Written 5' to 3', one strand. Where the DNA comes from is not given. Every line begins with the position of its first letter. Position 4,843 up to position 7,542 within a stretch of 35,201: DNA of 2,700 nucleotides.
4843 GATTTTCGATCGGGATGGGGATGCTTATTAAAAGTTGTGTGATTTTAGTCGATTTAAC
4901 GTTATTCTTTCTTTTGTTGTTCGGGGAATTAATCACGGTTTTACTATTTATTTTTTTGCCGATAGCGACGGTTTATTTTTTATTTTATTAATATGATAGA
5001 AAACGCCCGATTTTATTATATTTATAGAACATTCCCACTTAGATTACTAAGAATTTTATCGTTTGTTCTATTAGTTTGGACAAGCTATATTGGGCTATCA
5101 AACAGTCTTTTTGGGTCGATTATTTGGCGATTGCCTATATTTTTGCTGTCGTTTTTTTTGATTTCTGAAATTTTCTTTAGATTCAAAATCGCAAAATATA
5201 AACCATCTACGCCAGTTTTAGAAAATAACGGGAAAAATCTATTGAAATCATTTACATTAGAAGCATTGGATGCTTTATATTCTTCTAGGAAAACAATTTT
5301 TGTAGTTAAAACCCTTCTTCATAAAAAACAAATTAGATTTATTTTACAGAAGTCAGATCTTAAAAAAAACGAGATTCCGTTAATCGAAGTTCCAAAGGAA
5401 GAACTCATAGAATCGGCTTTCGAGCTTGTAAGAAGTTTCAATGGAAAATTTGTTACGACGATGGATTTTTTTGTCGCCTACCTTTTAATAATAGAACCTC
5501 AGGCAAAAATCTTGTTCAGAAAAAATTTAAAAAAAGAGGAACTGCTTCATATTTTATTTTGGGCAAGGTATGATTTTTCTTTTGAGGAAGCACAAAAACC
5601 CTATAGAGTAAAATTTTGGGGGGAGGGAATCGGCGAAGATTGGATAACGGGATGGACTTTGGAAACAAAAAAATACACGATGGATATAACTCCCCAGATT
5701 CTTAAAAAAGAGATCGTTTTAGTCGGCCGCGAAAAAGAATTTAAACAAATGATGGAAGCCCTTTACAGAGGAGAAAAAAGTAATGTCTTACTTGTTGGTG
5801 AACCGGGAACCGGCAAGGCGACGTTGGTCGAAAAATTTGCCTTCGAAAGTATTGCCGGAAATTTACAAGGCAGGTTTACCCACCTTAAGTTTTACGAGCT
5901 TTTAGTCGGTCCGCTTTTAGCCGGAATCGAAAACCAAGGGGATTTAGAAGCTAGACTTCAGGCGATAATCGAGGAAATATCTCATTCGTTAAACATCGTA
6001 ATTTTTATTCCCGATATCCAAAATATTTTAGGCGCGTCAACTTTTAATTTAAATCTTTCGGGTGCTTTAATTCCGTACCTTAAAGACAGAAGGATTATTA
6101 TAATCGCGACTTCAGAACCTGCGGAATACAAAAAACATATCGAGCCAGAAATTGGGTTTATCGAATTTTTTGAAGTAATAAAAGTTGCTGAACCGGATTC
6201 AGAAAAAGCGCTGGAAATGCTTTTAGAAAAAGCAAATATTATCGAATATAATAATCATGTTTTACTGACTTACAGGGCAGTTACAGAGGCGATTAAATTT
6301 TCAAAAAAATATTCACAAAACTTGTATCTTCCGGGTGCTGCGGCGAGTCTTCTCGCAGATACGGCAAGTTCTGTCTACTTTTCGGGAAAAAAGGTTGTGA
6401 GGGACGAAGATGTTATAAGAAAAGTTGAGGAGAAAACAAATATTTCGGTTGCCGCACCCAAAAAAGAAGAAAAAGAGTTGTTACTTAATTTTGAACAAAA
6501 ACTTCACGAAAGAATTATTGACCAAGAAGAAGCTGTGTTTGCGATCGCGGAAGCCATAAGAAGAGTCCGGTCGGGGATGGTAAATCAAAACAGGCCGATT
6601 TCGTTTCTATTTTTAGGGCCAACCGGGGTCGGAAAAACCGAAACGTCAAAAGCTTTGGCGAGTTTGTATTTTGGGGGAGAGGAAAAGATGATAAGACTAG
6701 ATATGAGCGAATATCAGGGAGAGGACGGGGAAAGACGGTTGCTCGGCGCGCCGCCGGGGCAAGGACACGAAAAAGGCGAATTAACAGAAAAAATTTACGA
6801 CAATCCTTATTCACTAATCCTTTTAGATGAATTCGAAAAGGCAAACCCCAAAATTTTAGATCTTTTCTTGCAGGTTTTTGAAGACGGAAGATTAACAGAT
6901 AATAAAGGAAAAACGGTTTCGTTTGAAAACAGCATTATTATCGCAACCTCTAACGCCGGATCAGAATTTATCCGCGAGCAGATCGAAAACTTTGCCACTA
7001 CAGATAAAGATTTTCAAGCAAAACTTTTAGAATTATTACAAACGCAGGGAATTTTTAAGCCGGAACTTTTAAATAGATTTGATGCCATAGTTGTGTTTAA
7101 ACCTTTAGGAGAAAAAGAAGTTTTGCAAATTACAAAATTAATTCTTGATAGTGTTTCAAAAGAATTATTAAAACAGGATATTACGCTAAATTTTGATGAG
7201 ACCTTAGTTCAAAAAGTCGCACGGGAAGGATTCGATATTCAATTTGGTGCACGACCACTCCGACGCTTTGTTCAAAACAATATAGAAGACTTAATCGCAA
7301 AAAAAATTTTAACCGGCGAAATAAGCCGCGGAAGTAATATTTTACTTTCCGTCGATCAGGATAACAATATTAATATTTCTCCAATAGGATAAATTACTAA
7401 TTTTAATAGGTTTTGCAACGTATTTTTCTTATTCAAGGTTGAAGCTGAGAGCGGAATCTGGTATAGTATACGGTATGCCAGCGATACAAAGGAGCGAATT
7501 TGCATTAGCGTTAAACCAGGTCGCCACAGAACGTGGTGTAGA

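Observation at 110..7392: Coupled four-gene module: two atypical Hsp100 unfoldases bracketing an exported M64-like Cys-rich protein and a small membrane protein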

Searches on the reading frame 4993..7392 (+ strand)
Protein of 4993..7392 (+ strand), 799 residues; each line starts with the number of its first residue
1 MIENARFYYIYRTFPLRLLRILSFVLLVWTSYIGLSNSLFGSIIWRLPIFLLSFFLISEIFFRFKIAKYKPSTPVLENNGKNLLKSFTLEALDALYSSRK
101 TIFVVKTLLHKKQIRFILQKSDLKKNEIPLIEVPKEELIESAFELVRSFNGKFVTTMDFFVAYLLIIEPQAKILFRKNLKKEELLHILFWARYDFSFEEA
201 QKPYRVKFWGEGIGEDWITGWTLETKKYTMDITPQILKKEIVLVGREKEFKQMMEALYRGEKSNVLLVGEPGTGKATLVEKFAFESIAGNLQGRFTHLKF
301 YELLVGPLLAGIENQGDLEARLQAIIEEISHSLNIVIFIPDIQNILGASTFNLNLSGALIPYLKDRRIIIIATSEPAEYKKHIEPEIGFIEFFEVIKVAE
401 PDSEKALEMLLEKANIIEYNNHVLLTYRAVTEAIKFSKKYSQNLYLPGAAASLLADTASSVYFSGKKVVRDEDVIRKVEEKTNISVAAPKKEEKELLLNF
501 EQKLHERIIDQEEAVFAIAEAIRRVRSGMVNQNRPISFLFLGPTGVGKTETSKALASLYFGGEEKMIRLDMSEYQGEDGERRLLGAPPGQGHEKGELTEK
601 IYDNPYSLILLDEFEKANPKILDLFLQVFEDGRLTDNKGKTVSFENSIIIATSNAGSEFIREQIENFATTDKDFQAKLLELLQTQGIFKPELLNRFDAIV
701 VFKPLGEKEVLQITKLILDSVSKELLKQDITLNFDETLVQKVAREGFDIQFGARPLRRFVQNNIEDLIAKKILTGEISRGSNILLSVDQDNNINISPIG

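Call 3: search_protein_families(library=pfam, proteins=[window:4993-7392:+], max_evalue=0.01)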
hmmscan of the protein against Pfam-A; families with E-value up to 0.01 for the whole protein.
window:4993-7392:+ (799 aa): 28 families (the best 25 are shown)
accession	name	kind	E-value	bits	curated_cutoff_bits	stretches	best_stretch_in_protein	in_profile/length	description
PF07724.20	AAA_2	-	9.8e-46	156.3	27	1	536-699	4-166/166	AAA domain (Cdc48 subfamily)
PF10431.15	ClpB_D2-small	-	2e-21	76.2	21.9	1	705-783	1-79/81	C-terminal, D2-small domain, of ClpB protein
PF00004.35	AAA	-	9.4e-16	58.9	21.2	2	265-381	1-116/131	ATPase family associated with various cellular activities (AAA)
PF07728.20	AAA_5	-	1.2e-14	54.9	22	1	538-657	2-125/139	AAA domain (dynein-related subfamily)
PF13191.12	AAA_16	-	3.6e-12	47.5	32.6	1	243-329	2-102/167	AAA ATPase domain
PF00158.32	Sigma54_activat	-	2.9e-07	30.8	20.2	1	532-662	19-151/168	Sigma-54 interaction domain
PF20720.3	nSTAND3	-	4.7e-06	26.8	27.2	0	248-288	5-43/155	Novel STAND NTPase 3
PF13401.12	AAA_22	-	4.8e-06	27.4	27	0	261-351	4-101/130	AAA domain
PF01695.23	IstB_IS21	-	7.2e-06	26.1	24.1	1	250-326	80-152/238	IstB-like ATP binding protein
PF17871.7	AAA_lid_9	-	8.6e-06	26.1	22.8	1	403-493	2-92/104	AAA lid domain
PF12775.13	AAA_7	-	5.2e-05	23.3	25.8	0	251-283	23-53/181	P-loop containing dynein motor region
PF00493.29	MCM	-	5.5e-05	22.8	23.3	0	245-282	43-77/224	MCM P-loop domain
PF06414.18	Zeta_toxin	-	0.00011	22.1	22.3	0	524-575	6-55/199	Zeta toxin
PF05673.19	DUF815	-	0.00014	21.6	23.8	0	249-283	39-74/249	Protein of unknown function (DUF815)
PF20030.5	bpMoxR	-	0.00075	19.1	27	0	243-296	14-68/205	MoxR domain in the MoxR-vWA-beta-propeller ternary systems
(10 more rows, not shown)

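Call 4: search_protein_families(library=ncbifam, proteins=[window:4993-7392:+], max_evalue=0.01)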
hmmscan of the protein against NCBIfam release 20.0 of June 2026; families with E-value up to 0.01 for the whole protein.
window:4993-7392:+ (799 aa): 32 families (the best 25 are shown)
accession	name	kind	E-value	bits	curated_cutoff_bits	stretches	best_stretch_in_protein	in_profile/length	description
TIGR03346.1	chaperone_ClpB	equivalog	5.3e-132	441.9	1232.1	2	466-791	525-849/853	ATP-dependent chaperone ClpB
TIGR02639.1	ClpA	equivalog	1.1e-121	407.3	993.15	1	126-786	73-733/734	ATP-dependent Clp protease ATP-binding subunit ClpA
NF033606.1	heat_AAA_ClpK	exception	2e-115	386.7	1900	2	464-787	571-898/949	heat shock survival AAA family ATPase ClpK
NF008118.0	PRK10865.1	equivalog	3.9e-115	385.7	1417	2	469-793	531-854/857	ATP-dependent chaperone ClpB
TIGR03345.1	VI_ClpV1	equivalog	4.2e-109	366.1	884.95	2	469-775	529-838/852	type VI secretion system ATPase TssH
NF033607.0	disagg_AAA_ClpG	exception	2.6e-108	363.2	1900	2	467-789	553-878/932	AAA family protein disaggregase ClpG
NF008263.0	PRK11034.1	equivalog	1e-87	294.8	1350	1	242-792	187-740/758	ATP-dependent Clp protease ATP-binding subunit ClpA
NF003745.1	PRK05342.1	equivalog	6.7e-12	45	359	1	679-768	288-380/418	ATP-dependent Clp protease ATP-binding subunit ClpX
TIGR02928.1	TIGR02928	subfamily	1.8e-08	33.7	181.3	1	242-289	16-66/366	orc1/cdc6 family replication initiation protein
NF003229.0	PRK04195.1-5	equivalog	9.9e-08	31.1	280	1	506-613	17-111/413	replication factor C large subunit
NF001679.0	PRK00440.1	equivalog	5.8e-07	28.9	303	1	515-578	20-84/322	replication factor C small subunit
TIGR00382.1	clpX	equivalog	1.9e-06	27.1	370.75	0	677-768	287-386/414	ATP-dependent protease ATP-binding subunit ClpX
TIGR03499.1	FlhF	equivalog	5.2e-06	26.7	174.15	0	503-560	159-223/286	flagellar biosynthesis GTPase FlhF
NF038214.1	IS21_help_AAA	equivalog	1.8e-05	24.5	200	1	247-299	75-127/232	IS21-like element helper ATPase IstB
TIGR03922.1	T7SS_EccA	equivalog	3.1e-05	22.7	466.65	1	518-561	295-338/557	type VII secretion AAA-ATPase EccA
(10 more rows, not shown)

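Call 38: search_solved_structures(query=window:4993-7389:+, show_alignments=1, max_evalue=1e-30)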
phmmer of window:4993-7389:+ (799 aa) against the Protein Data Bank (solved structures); distinct sequences matched with E-value up to 1e-30: 48.
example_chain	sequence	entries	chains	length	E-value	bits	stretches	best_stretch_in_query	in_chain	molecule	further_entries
3j3t_A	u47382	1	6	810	8.3e-114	384.7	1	471-789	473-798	Negative regulator of genetic competence ClpC/MecB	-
3j3s_A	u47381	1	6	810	1.5e-113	383.9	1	471-789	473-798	Negative regulator of genetic competence ClpC/MecB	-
3j3r_A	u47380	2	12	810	4.3e-113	382.4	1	471-789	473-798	Negative regulator of genetic competence ClpC/MecB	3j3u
7abr_A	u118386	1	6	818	4.5e-113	382.3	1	471-789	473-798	Negative regulator of genetic competence ClpC/MecB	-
6og3_E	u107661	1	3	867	2.6e-109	369.9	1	469-793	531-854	Hyperactive disaggregase ClpB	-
6oax_C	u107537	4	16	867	2.6e-109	369.9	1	469-793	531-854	Hyperactive disaggregase ClpB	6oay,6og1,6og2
4d2q_A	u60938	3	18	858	3.1e-109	369.6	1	469-793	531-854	CLPB | CHAPERONE PROTEIN CLPB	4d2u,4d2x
4ciu_A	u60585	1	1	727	2.3e-108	366.8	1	469-793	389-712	CHAPERONE PROTEIN CLPB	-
6qs4_A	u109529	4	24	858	4e-108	365.9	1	469-793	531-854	Chaperone protein ClpB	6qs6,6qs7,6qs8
6rn2_A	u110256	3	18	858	4.9e-108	365.7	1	469-793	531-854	Chaperone protein ClpB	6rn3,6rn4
5ofo_C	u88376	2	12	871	3.6e-106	359.5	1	469-793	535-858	Chaperone protein ClpB,ATP-dependent Clp protease ATP-binding subunit ClpA,Chaperone prote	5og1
1qvr_A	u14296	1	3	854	3.8e-104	352.8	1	468-787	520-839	ClpB protein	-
6em8_A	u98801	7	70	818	8.7e-102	345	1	469-790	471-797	ATP-dependent Clp protease ATP-binding subunit ClpC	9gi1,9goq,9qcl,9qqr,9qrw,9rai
6em9_A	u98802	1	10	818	8.9e-102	345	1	469-790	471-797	ATP-dependent Clp protease ATP-binding subunit ClpC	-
29hb_b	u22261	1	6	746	2.1e-100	340.5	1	467-774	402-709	ATP-dependent Clp protease, ATP-binding subunit ClpE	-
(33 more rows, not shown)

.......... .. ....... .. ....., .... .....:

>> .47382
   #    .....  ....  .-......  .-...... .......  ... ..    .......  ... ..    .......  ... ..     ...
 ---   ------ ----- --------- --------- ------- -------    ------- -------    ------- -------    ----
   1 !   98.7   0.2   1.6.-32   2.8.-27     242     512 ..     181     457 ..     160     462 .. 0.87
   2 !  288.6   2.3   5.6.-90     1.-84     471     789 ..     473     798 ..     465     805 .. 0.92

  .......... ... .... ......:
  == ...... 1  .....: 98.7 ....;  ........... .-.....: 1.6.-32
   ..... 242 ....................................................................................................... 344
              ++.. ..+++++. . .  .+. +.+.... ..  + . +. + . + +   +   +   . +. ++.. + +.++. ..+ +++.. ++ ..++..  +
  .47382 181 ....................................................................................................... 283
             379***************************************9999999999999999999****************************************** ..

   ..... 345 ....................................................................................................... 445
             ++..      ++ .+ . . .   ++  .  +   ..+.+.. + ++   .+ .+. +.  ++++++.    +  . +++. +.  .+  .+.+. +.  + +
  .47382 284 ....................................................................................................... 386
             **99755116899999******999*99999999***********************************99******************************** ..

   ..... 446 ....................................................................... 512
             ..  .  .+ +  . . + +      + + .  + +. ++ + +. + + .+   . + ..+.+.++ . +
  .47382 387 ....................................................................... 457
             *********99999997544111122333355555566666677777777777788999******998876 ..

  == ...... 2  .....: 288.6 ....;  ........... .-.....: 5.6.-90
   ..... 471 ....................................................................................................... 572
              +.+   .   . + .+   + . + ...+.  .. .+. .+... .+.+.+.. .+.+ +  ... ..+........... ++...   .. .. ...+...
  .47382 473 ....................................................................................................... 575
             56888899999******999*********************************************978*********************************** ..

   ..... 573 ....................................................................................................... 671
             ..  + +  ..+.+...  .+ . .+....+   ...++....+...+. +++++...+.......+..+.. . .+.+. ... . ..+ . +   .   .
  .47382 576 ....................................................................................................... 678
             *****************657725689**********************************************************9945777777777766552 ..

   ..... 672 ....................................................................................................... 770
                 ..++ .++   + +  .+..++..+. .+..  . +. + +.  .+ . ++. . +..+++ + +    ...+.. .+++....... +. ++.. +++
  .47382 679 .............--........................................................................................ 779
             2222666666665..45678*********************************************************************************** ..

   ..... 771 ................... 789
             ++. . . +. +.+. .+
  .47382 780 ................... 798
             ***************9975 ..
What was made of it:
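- They are confirmed against solved ClpC (call 38).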

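Call 71: search_protein_families(library=padloc, proteins=[window:4993-7392:+], max_evalue=0.001)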
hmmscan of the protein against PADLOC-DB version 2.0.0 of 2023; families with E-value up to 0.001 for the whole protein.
window:4993-7392:+ (799 aa): 6 families
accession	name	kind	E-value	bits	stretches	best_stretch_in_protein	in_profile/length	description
PDLC04606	PDC-M37B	-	6.5e-36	122.3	1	457-664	94-303/390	-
PDLC03838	DolB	-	7.8e-36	122.1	2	474-658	106-281/375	-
PDLC04605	PDC-M37B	-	1.3e-26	91.8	1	530-670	299-439/518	-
PDLC04140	mad8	-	4.5e-06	24.4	0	539-598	31-70/314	mads_8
PDLC04232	IetA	-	2.1e-05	22.1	0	251-337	105-179/330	-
PDLC02196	IetA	-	0.00051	17.6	0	260-283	120-143/374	-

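Call 77: predict_structure(protein=window:4993-7389:+)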
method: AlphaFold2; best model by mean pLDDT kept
length: 799 residues; sequences in the alignment: 1
mean_pLDDT: 34.8   pTM: 0.21
mean pLDDT of the five models: 34.8, 29.5, 28.7, 28.5, 25.6
residues with pLDDT >= 90: 0; 70-90: 27; 50-70: 39; < 50: 733
segments of 3 or more residues with pLDDT < 50: 1-11, 63-763, 779-799
pLDDT, mean of each block of 10 residues (from residue 1): 37 61 74 68 73 68 44 33 34 34 31 35 34 44 42 38 40 41 37 28 23 25 23 24 33 39 30 29 29 27 31 39 41 32 32 30 31 26 24 25 33 29 29 34 29 27 27 32 29 32 30 33 31 26 26 26 21 26 25 24 26 32 37 34 33 33 35 38 34 31 32 35 32 38 37 31 52 54 42 44
secondary structure, 60 per line:
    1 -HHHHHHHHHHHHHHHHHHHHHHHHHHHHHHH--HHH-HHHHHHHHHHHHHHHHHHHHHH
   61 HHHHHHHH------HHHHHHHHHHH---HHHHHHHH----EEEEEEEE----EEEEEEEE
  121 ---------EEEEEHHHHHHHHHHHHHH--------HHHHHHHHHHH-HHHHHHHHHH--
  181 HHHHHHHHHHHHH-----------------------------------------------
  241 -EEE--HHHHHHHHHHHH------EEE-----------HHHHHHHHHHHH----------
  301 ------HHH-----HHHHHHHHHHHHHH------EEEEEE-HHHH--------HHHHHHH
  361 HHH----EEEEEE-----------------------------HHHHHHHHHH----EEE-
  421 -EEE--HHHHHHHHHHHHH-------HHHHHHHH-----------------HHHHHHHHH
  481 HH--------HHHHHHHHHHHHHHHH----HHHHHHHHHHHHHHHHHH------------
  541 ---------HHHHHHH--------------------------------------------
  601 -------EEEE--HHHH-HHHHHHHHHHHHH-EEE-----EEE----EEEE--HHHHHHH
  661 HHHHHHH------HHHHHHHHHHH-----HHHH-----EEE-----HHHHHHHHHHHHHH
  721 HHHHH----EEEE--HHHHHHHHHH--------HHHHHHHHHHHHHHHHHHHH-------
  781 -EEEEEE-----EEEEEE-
elements in order (helices of 4 or more, strands of 3 or more residues): H2-32 H39-68 H75-85 H89-96 E101-108 E113-120 E130-134 H135-148 H157-167 H169-178 H181-193 E242-244 H247-258 E265-267 H279-290 H315-328 E335-340 H342-345 H354-363 E368-373 H403-412 E417-419 E422-424 H427-439 H447-454 H472-482 H491-506 H511-528 H550-556 E608-611 H614-617 H619-631 E633-635 E641-643 E648-651 H654-667 H674-684 H690-693 E699-701 H707-725 E730-733 H736-745 H754-773 E782-787 E793-798
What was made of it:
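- The single-sequence g4 structure prediction failed (pLDDT 35, call 77).
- Tried and rejected: Only the N-terminal helical hairpin reached pLDDT 61-74 (call 77).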
